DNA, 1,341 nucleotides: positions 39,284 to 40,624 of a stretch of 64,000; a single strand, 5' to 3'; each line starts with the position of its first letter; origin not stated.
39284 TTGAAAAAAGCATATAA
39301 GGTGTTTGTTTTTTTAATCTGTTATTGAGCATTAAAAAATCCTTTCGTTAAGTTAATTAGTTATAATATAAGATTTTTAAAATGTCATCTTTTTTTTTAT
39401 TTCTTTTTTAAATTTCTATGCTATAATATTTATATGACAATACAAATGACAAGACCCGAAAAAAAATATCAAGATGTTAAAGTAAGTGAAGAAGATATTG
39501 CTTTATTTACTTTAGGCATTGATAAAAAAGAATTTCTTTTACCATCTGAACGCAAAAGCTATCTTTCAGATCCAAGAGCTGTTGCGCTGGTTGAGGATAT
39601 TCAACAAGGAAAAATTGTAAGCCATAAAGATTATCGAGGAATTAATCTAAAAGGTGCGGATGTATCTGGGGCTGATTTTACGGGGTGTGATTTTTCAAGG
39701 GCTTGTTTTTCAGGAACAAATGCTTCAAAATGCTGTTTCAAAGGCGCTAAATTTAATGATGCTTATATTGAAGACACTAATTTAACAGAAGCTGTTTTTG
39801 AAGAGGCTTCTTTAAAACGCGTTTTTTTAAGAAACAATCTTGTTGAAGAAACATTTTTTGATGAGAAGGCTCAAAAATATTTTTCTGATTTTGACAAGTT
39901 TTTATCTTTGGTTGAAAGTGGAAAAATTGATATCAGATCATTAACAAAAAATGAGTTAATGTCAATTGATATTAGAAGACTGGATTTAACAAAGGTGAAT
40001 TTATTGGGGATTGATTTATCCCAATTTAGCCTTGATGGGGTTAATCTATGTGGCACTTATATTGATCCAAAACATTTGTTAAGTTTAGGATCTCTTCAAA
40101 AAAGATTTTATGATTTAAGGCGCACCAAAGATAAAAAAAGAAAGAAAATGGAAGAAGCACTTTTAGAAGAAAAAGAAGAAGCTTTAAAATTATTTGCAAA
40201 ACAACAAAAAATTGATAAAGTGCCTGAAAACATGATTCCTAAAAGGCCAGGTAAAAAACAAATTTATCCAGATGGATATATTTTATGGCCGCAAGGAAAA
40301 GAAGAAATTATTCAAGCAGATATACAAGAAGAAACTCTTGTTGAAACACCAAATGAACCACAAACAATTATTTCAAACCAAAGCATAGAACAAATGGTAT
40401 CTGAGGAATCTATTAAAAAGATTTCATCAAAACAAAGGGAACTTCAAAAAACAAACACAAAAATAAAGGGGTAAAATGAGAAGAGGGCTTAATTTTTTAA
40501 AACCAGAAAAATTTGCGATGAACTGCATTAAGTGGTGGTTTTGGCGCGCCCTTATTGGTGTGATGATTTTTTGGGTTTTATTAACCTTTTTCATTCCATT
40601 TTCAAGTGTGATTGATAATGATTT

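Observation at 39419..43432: Stand-alone pentapeptide-repeat protein plus VirD4/TraG coupling protein, convergent with a possibly VirJ-like lipoprotein, inserted between housekeeping operons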

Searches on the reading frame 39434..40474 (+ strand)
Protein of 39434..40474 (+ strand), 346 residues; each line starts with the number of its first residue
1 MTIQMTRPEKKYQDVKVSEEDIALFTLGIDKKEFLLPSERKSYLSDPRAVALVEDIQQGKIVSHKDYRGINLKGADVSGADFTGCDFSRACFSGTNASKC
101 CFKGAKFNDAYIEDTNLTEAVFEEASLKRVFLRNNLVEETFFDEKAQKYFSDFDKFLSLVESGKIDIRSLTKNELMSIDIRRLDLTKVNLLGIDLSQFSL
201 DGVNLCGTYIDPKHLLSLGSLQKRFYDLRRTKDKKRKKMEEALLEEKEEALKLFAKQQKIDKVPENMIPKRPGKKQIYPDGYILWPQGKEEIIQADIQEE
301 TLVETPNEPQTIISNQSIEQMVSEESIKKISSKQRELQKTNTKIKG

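Call 3: search_protein_families(library=pfam, proteins=[window:39434-40474:+], max_evalue=0.1)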
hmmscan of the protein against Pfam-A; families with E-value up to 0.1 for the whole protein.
window:39434-40474:+ (346 aa): 3 families
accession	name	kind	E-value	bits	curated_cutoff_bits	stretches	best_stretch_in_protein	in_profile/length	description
PF00805.28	Pentapeptide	-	1.4e-17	63.4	20.2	2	69-104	5-40/40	Pentapeptide repeats (8 copies)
PF13599.13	Pentapeptide_4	-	1.7e-08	34.8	38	1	74-142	10-78/78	Pentapeptide repeat region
PF13576.12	Pentapeptide_3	-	8.3e-06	26.4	27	2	69-95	14-41/48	Pentapeptide repeats (9 copies)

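Call 4: search_protein_families(library=ncbifam, proteins=[window:39434-40474:+], max_evalue=0.1)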
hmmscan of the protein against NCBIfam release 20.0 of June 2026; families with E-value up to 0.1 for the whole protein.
window:39434-40474:+ (346 aa): 18 families
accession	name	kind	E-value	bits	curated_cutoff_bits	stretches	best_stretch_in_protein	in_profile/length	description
NF052603.1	penta_Alr5209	equivalog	7.6e-14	51.8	125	2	63-155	16-107/113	Alr5209 family pentapeptide repeat protein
NF047416.1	penta_HetL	equivalog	3.4e-09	36.5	260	1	65-133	28-96/218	heterocyst differentiation pentapeptide repeat protein HetL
NF011744.0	PRK15197.1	equivalog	4.6e-08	32.6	274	1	59-132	158-231/291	SPI-2 type III secretion system effector PipB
NF012152.0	penta_rpt_QnrC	exception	9.6e-07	29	500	1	71-194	78-203/221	QnrC family quinolone resistance pentapeptide repeat protein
NF033086.2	penta_rpt_Qnr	equivalog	9.7e-07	28.7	240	1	63-195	69-198/211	Qnr family pentapeptide repeat protein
NF000349.1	mfpA_AE000516.2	equivalog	3.4e-06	27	360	2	66-134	88-156/183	pentapeptide repeat protein MfpA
NF012151.0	penta_rpt_QnrAS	exception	9.5e-06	25.8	490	1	70-194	77-203/218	QnrAS family quinolone resistance pentapeptide repeat protein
NF011743.0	PRK15196.1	equivalog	1.1e-05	24.5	354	1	52-138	214-300/350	type III secretion system effector PipB2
NF000420.1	penta_rpt_QnrB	exception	3.5e-05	23.9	460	1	59-110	17-69/214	QnrB family quinolone resistance pentapeptide repeat protein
NF000421.1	penta_rpt_QnrVC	exception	4e-05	23.7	460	1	71-193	78-202/218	QnrVC family quinolone resistance pentapeptide repeat protein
NF038182.1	penta_rpt_SmQnr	exception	8.6e-05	22.4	460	1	67-212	57-199/215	SmQnr family pentapeptide repeat protein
NF000056.3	penta_rpt_QnrS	exception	0.00011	21.9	460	1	71-197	78-201/218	QnrS family quinolone resistance pentapeptide repeat protein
NF000071.4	penta_rpt_QnrA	exception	0.00013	21.8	450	1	70-207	77-201/218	QnrA family quinolone resistance pentapeptide repeat protein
NF011904.1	PRK15377.1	subfamily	0.00059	18.3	500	1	70-147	14-92/606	type III secretion system effector HECT-type E3 ubiquitin transferase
NF033375.2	penta_rpt_QnrE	exception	0.00085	19.4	480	1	63-198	72-204/214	QnrE family quinolone resistance pentapeptide repeat protein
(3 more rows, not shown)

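Call 20: search_protein_families(library=padloc, proteins=[window:39434-40474:+], max_evalue=0.01)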
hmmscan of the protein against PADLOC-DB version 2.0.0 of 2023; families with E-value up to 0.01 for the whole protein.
window:39434-40474:+ (346 aa): 0 families

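Call 31: find_homologous_proteins(query=window:39434-40474:+, max_evalue=0.001)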
Query window:39434-40474:+ (346 aa): 111 proteins with E <= 0.001 among 4592 candidates.
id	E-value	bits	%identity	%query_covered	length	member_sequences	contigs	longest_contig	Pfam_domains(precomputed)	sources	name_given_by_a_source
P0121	9.5e-211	717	94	100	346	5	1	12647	PF13576.13,PF13599.14,PF00805.29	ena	-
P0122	2.7e-177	607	81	100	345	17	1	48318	PF13576.13,PF13599.14,PF00805.29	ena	-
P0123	5.4e-166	570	75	100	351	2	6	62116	PF13576.13,PF13599.14,PF00805.29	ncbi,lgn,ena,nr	ncbi:MAG: pentapeptide repeat-containing protein [Alphaproteobacteria bacterium]|nr:pentapeptide rep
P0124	1.6e-150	519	68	100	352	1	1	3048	PF13599.14,PF00805.29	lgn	-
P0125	1.6e-148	512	69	100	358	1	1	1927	PF13576.13,PF13599.14,PF00805.29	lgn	-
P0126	9.9e-137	474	65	100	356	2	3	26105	PF13576.13,PF13599.14,PF00805.29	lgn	-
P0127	4.7e-113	396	54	100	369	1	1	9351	PF13576.13,PF13599.14,PF00805.29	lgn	-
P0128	7.0e-112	392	55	100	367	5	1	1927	PF13576.13,PF13599.14,PF00805.29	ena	-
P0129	7.9e-112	392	54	100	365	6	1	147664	PF13576.13,PF13599.14,PF00805.29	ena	-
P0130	1.5e-111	391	54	100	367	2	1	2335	PF13576.13,PF13599.14,PF00805.29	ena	-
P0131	3.6e-111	390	52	100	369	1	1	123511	PF13576.13,PF13599.14,PF00805.29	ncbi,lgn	-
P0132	5.3e-111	389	54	100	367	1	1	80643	PF13576.13,PF13599.14,PF00805.29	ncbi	-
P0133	3.3e-110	387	55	100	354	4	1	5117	PF13576.13,PF13599.14,PF00805.29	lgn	-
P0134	7.3e-110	385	54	100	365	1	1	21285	PF13576.13,PF13599.14,PF00805.29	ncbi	-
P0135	7.7e-109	382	54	100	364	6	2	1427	PF13576.13,PF13599.14,PF00805.29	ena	-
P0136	8.0e-108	379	53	100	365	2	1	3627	PF13576.13,PF13599.14,PF00805.29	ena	-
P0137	1.1e-107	378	53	100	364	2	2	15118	PF13576.13,PF13599.14,PF00805.29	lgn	-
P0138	1.2e-107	378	54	100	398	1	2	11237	PF13576.13,PF13599.14,PF00805.29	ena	-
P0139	1.3e-105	372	53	100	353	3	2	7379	PF13576.13,PF13599.14,PF00805.29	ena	-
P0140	1.3e-85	306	52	83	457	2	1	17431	PF13576.13,PF13599.14,PF00805.29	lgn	-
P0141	6.5e-77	277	46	87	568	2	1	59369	PF13576.13,PF13599.14,PF00805.29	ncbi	-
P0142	1.1e-74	270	50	80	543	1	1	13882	PF13576.13,PF13599.14,PF00805.29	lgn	-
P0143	4.9e-72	261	42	92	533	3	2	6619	PF13576.13,PF13599.14,PF00805.29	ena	-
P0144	7.4e-72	261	49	80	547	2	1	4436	PF13576.13,PF13599.14,PF00805.29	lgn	-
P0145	4.0e-71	258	41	99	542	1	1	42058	PF13576.13,PF13599.14,PF00805.29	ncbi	-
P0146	6.4e-71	258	41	98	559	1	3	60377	PF13576.13,PF13599.14,PF00805.29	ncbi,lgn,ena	-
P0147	3.0e-70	255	43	99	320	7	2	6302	PF13576.13,PF13599.14,PF00805.29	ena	-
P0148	3.6e-70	255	40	97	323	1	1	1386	PF13576.13,PF13599.14,PF00805.29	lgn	-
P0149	7.2e-70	254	44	88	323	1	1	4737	PF13576.13,PF13599.14,PF00805.29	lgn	-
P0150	7.8e-70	254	40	97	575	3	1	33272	PF13576.13,PF13599.14,PF00805.29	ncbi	-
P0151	2.5e-69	252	40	99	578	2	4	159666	PF13576.13,PF13599.14,PF00805.29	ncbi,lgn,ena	-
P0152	3.8e-69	252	53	66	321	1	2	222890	PF13576.13,PF13599.14,PF00805.29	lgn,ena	-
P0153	1.4e-68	250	47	75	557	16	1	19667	PF13576.13,PF13599.14,PF00805.29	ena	-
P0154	1.6e-68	250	46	75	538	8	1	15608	PF13576.13,PF13599.14,PF00805.29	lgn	-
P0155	2.3e-68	249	49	74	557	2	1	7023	PF13576.13,PF13599.14,PF00805.29,PF23894.3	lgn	-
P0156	2.5e-68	249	43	92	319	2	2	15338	PF13576.13,PF13599.14,PF00805.29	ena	-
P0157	4.4e-68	248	46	74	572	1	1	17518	PF13576.13,PF13599.14,PF00805.29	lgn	-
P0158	1.6e-67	246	44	86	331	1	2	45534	PF13576.13,PF13599.14,PF00805.29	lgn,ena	-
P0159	2.2e-67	246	47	75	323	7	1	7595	PF13576.13,PF13599.14,PF00805.29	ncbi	-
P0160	1.1e-66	244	40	99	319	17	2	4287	PF13576.13,PF13599.14,PF00805.29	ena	-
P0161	1.7e-66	243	48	76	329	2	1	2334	PF13576.13,PF13599.14,PF00805.29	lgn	-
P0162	1.8e-66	243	42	97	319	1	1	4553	PF13576.13,PF13599.14,PF00805.29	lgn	-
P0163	1.8e-66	243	44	78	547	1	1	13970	PF13576.13,PF13599.14,PF00805.29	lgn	-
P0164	5.2e-66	241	45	79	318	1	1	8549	PF13576.13,PF13599.14,PF00805.29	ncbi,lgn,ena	-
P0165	1.8e-65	240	47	76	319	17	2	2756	PF13576.13,PF13599.14,PF00805.29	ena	-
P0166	2.2e-64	236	43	84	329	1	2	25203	PF13576.13,PF13599.14,PF00805.29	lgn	-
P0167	5.0e-64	235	44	78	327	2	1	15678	PF13576.13,PF13599.14,PF00805.29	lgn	-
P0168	1.8e-63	233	44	90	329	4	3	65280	PF13576.13,PF13599.14,PF00805.29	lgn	-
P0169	1.1e-62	230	44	75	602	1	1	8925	PF13576.13,PF13599.14,PF00805.29,PF23894.3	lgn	-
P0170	1.5e-62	230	41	88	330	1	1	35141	PF13576.13,PF13599.14,PF00805.29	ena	-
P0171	1.8e-62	230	44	80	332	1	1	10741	PF13576.13,PF13599.14,PF00805.29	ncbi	-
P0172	4.8e-60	222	41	80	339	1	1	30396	PF13576.13,PF13599.14,PF00805.29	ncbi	-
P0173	9.0e-60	221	44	80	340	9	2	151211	PF13576.13,PF13599.14,PF00805.29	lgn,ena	-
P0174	1.5e-59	220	39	82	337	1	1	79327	PF13576.13,PF13599.14,PF00805.29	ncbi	-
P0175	2.0e-59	220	42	79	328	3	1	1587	PF13576.13,PF13599.14,PF00805.29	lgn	-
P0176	5.0e-59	218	42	80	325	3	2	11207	PF13576.13,PF13599.14,PF00805.29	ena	-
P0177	6.9e-59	218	44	77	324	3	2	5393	PF13576.13,PF13599.14,PF00805.29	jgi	-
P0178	4.0e-58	215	43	74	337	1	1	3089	PF13576.13,PF13599.14,PF00805.29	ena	-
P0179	8.1e-58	214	38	90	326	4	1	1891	PF13576.13,PF13599.14,PF00805.29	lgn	-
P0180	2.8e-56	209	40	73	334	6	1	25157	PF13576.13,PF13599.14,PF00805.29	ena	-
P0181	9.4e-56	208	43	72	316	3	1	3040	PF13576.13,PF13599.14,PF00805.29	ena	-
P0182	1.2e-55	207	41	77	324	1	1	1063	PF13576.13,PF13599.14,PF00805.29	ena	-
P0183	2.3e-55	206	42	78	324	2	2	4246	PF13576.13,PF13599.14,PF00805.29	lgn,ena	-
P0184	5.8e-55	205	35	98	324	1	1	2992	PF13576.13,PF13599.14,PF00805.29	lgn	-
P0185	5.1e-47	179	44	58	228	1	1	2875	PF13576.13,PF13599.14,PF00805.29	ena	-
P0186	2.4e-45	173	63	38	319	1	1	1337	PF13431.13,PF13576.13,PF01935.24,PF00005.34,PF22860.3,PF13599.14,PF00805.29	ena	-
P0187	2.5e-43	167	36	80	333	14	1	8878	PF13576.13,PF13599.14,PF00805.29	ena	-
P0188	1.2e-41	161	35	74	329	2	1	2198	PF13576.13,PF13599.14,PF00805.29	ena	-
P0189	2.9e-41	160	32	95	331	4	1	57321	PF13576.13,PF13599.14,PF00805.29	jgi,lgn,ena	-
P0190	2.7e-39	154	33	74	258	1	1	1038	PF13576.13,PF13599.14,PF00805.29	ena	-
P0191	7.1e-29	119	49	35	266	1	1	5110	PF13576.13,PF13599.14,PF00805.29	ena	-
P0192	3.0e-20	91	29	64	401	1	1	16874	PF13576.13,PF13599.14,PF00805.29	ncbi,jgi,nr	ncbi:MAG: pentapeptide repeat-containing protein [Lactobacillales bacterium]|jgi:uncharacterized pro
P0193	4.5e-13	67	30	42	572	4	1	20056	PF13576.13,PF13599.14,PF00805.29,PF02342.24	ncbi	-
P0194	1.2e-12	66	29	42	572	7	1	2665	PF13576.13,PF13599.14,PF00805.29,PF02342.24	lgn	-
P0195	2.8e-12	65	29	43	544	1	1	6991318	PF13576.13,PF13599.14,PF00805.29,PF25296.2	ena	-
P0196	9.4e-12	63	29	42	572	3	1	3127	PF13576.13,PF13599.14,PF00805.29,PF02342.24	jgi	-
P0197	1.1e-11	63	29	42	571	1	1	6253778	PF13576.13,PF13599.14,PF00805.29,PF02342.24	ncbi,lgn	ncbi:MAG: pentapeptide repeat-containing protein [Microcoleus sp.]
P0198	2.2e-11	62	29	42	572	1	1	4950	PF13576.13,PF13599.14,PF00805.29,PF02342.24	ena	-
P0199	2.3e-11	62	29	42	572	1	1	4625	PF13576.13,PF13599.14,PF00805.29,PF02342.24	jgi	-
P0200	2.3e-11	62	29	42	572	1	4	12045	PF13576.13,PF13599.14,PF00805.29,PF02342.24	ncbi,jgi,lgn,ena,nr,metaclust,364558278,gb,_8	ncbi:MAG TPA: stress protein [Microcoleaceae bacterium UBA10368]|jgi:Uncharacterized proteins involv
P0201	2.3e-11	62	29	42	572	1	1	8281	PF13576.13,PF13599.14,PF00805.29,PF02342.24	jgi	-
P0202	2.7e-11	62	29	42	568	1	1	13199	PF13576.13,PF13599.14,PF00805.29,PF02342.24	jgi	-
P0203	7.9e-11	60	37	46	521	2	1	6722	PF13576.13,PF13599.14,PF00805.29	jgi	jgi:uncharacterized protein YjbI with pentapeptide repeats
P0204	1.5e-10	59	29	43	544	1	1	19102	PF13576.13,PF13599.14,PF00805.29,PF25296.2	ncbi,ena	-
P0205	1.6e-10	59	30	43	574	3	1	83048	PF13576.13,PF13599.14,PF00805.29,PF25296.2,PF02342.24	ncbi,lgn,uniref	ncbi:pentapeptide repeat-containing protein [Microcoleus sp. AT9_A2]|uniref:pentapeptide repeat-cont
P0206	1.7e-10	59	28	45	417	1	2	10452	PF13576.13,PF13599.14,PF00805.29,PF25296.2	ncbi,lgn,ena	-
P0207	5.5e-10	57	26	39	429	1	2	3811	PF13576.13,PF13599.14,PF00805.29,PF25296.2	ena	-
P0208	2.8e-9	55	27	43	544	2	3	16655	PF13576.13,PF13599.14,PF00805.29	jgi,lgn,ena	-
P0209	3.8e-9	55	31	42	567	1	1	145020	PF13576.13,PF13599.14,PF00805.29,PF25296.2,PF02342.24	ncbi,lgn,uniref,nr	ncbi:pentapeptide repeat-containing protein [Microcoleus sp. CAWBG58]|uniref:pentapeptide repeat-con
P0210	9.4e-9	53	31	42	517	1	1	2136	PF13576.13,PF13599.14,PF00805.29,PF25296.2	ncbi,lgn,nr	ncbi:MAG: pentapeptide repeat-containing protein [Cyanobacteriota bacterium]|nr:pentapeptide repeat-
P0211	9.9e-9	53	29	44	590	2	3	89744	PF13576.13,PF13599.14,PF00805.29,PF25296.2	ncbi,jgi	jgi:uncharacterized protein YjbI with pentapeptide repeats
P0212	2.1e-8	52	37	18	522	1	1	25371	PF13576.13,PF13599.14,PF00805.29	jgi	jgi:mxaJ protein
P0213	2.2e-8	52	30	43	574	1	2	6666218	PF13576.13,PF13599.14,PF00805.29,PF25296.2,PF02342.24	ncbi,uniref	ncbi:MAG: pentapeptide repeat-containing protein [Microcoleus anatoxicus]|uniref:pentapeptide repeat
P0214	2.3e-8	52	25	44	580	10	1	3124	PF13576.13,PF13599.14,PF00805.29,PF25296.2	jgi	-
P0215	8.9e-8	50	28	51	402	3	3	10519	PF18731.7,PF13576.13,PF13599.14,PF00805.29,PF25296.2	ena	-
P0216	1.5e-7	49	31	46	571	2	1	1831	PF13576.13,PF13599.14,PF00805.29,PF00211.26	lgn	-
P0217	9.4e-7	47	34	17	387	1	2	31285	PF13576.13,PF13599.14,PF00805.29,PF23894.3,PF25296.2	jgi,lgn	jgi:uncharacterized protein YjbI with pentapeptide repeats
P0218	1.1e-6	46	32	42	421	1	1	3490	PF13576.13,PF13599.14,PF00805.29,PF25296.2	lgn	-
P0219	1.7e-6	46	26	43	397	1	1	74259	PF13576.13,PF13599.14,PF00805.29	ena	-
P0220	4.3e-6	44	31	26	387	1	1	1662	PF13576.13,PF13599.14,PF00805.29,PF23894.3,PF25296.2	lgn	-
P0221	5.1e-6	44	25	48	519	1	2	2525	PF13576.13,PF13599.14,PF00805.29,PF25296.2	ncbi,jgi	jgi:uncharacterized protein YjbI with pentapeptide repeats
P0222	7.7e-6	44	26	40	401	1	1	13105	PF13576.13,PF13599.14,PF00805.29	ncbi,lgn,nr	ncbi:MAG: pentapeptide repeat-containing protein [Planctomycetota bacterium]|nr:MAG: pentapeptide re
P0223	9.5e-6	43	30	25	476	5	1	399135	PF13576.13,PF13599.14,PF00805.29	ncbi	-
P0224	3.2e-5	42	23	44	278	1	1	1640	PF13576.13,PF13599.14,PF00805.29,PF25296.2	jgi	jgi:uncharacterized protein YjbI with pentapeptide repeats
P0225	3.3e-5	42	23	75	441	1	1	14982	PF13576.13,PF13599.14,PF00805.29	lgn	-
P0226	5.3e-5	41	27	46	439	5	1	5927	PF13576.13,PF13599.14,PF00805.29,PF13676.12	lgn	-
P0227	1.2e-4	40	24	52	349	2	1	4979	PF13576.13,PF13599.14,PF00805.29,PF07885.23,PF25296.2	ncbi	-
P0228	2.2e-4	39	30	29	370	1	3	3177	PF01582.26,PF13576.13,PF13599.14,PF00805.29,PF13676.12,PF25296.2,PF08937.17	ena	-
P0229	3.4e-4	38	29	40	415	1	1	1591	PF01582.26,PF13576.13,PF13599.14,PF00805.29,PF13676.12,PF08937.17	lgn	-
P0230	5.4e-4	38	26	41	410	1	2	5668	PF01582.26,PF13576.13,PF13599.14,PF00805.29,PF13676.12,PF08937.17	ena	-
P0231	5.5e-4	38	31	25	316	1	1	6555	PF13576.13,PF13599.14,PF00805.29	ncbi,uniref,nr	ncbi:pentapeptide repeat-containing protein [Geminocystis sp. GBBB08]|uniref:pentapeptide repeat-con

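Call 39: predict_structure(alignment_id=A2)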
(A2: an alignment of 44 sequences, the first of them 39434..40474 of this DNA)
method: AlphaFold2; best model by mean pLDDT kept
length: 346 residues; sequences in the alignment: 44
mean_pLDDT: 68.0   pTM: 0.47
mean pLDDT of the five models: 68.0, 67.0, 65.6, 64.7, 64.6
residues with pLDDT >= 90: 39; 70-90: 129; 50-70: 111; < 50: 67
segments of 3 or more residues with pLDDT < 50: 1-5, 23-31, 288-332
pLDDT, mean of each block of 10 residues (from residue 1): 51 53 43 57 81 88 88 90 91 91 90 91 86 86 85 82 77 68 71 68 57 56 62 74 78 73 58 64 51 42 43 36 40 53 51
secondary structure, 60 per line:
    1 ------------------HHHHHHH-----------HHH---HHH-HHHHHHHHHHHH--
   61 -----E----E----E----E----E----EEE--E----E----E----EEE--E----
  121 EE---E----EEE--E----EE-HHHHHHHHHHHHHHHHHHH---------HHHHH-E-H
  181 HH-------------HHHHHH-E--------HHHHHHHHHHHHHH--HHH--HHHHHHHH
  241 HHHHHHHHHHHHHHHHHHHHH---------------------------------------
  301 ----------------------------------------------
elements in order: H19-25 H47-58 E91-93 E111-113 E131-133 H144-162 H172-176 H196-201 H212-225 H233-261
